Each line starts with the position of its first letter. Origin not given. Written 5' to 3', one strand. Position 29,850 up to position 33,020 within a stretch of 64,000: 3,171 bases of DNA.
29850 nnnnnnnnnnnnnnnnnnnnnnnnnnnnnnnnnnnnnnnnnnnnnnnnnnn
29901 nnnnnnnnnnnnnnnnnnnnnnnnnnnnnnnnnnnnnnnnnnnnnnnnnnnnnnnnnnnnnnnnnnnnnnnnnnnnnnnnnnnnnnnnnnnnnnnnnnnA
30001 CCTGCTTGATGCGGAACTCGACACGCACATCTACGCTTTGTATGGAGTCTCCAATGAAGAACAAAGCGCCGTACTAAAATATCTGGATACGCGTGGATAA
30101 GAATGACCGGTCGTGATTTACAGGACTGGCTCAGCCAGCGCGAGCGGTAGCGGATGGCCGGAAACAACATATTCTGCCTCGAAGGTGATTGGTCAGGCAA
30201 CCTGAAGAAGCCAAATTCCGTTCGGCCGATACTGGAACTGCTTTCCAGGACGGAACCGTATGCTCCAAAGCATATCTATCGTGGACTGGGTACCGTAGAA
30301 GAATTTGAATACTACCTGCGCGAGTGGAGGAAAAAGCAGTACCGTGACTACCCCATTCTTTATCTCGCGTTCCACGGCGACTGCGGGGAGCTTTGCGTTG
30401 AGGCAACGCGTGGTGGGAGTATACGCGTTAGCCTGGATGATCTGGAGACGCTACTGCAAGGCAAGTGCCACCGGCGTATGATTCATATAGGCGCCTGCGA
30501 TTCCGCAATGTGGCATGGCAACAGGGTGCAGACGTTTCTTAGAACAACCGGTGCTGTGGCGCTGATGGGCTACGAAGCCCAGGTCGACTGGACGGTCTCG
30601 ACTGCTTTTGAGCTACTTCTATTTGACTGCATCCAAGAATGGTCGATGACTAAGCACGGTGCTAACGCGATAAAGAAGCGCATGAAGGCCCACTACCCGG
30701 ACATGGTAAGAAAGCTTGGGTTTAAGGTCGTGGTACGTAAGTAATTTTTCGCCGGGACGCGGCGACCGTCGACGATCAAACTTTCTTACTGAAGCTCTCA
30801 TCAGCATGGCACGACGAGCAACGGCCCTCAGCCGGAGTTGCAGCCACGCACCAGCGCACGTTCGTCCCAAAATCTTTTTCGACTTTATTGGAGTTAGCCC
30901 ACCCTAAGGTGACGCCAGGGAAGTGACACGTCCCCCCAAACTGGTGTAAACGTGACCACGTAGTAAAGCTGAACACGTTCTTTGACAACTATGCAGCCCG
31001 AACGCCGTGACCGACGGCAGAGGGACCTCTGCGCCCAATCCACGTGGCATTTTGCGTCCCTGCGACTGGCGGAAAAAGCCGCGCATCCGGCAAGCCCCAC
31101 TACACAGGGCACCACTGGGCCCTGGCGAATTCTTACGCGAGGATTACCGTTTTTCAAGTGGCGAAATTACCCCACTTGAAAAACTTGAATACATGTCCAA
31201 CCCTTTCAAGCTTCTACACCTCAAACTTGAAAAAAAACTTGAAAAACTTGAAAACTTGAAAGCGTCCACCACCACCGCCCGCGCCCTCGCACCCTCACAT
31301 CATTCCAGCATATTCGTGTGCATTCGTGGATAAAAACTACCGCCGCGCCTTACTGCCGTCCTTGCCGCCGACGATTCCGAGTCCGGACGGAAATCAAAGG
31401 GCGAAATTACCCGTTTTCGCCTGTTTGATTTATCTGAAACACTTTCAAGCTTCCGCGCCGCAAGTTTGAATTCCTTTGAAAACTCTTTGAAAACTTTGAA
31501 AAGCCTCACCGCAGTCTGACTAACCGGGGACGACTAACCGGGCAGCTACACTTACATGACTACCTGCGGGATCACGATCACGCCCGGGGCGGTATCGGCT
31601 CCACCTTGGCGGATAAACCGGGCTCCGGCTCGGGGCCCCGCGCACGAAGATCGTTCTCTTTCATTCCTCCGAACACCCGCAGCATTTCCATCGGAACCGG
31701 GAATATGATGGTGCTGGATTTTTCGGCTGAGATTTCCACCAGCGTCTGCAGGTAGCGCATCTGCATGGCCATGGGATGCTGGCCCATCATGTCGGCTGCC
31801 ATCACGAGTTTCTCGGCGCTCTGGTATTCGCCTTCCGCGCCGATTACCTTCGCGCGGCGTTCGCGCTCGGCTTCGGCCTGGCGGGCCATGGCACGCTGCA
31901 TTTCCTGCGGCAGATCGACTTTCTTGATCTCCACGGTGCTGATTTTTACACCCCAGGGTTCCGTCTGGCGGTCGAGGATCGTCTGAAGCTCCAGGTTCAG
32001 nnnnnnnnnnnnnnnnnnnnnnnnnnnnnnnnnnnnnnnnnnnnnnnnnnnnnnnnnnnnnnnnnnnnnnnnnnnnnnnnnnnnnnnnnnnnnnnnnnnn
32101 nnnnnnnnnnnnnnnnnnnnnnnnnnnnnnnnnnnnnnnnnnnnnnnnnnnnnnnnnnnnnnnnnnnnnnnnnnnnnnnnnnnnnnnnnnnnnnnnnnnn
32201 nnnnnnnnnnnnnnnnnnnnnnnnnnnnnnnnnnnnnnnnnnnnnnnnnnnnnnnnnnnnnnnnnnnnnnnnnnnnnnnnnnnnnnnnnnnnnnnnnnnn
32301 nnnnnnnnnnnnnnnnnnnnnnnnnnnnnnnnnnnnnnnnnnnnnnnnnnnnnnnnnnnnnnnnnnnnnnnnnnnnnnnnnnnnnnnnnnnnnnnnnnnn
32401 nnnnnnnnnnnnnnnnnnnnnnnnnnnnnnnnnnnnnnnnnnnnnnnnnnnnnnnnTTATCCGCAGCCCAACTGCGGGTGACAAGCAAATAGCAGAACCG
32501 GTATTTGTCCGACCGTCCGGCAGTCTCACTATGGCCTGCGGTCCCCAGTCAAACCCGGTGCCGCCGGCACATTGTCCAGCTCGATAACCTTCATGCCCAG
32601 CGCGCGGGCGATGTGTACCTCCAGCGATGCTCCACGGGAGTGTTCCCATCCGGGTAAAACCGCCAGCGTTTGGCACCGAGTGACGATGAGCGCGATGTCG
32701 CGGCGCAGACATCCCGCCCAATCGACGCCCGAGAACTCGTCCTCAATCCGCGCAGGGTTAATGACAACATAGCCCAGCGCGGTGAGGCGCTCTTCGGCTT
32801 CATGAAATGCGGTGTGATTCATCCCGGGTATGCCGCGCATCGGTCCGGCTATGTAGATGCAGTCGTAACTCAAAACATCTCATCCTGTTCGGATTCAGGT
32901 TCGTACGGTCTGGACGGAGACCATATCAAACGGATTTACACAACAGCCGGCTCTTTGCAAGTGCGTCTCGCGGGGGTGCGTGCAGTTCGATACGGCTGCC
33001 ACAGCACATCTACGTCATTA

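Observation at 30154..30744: Small protein with caspase/clan-CD catalytic-dyad signature appended to the helicase-MTase pair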

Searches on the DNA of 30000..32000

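Call 41: search_rna_families(source=window, start=30000, end=32000, threshold=evalue, max_evalue=1)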
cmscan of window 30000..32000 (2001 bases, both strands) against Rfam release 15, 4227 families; matches with E-value up to 1: 2.
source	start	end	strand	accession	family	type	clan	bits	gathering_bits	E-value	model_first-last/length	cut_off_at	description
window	31393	31428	-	RF02023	mir-1208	Gene; miRNA;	-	23.8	90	0.12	19-55/73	no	mir-1208 microRNA precursor family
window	31199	31254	-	RF03823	mir-1814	Gene; miRNA;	-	18.9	90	1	1-70/70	no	mir-1814 microRNA precursor family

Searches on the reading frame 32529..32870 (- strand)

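Call 60: search_protein_families(library=pfam, proteins=[window:32529-32870:-], max_evalue=0.00001)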
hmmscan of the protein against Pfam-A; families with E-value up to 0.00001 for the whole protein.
window:32529-32870:- (113 aa): 1 family
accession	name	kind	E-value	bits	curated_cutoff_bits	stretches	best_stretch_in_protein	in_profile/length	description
PF14359.12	DUF4406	-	4.8e-25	88.2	22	1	5-96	3-90/91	Domain of unknown function (DUF4406)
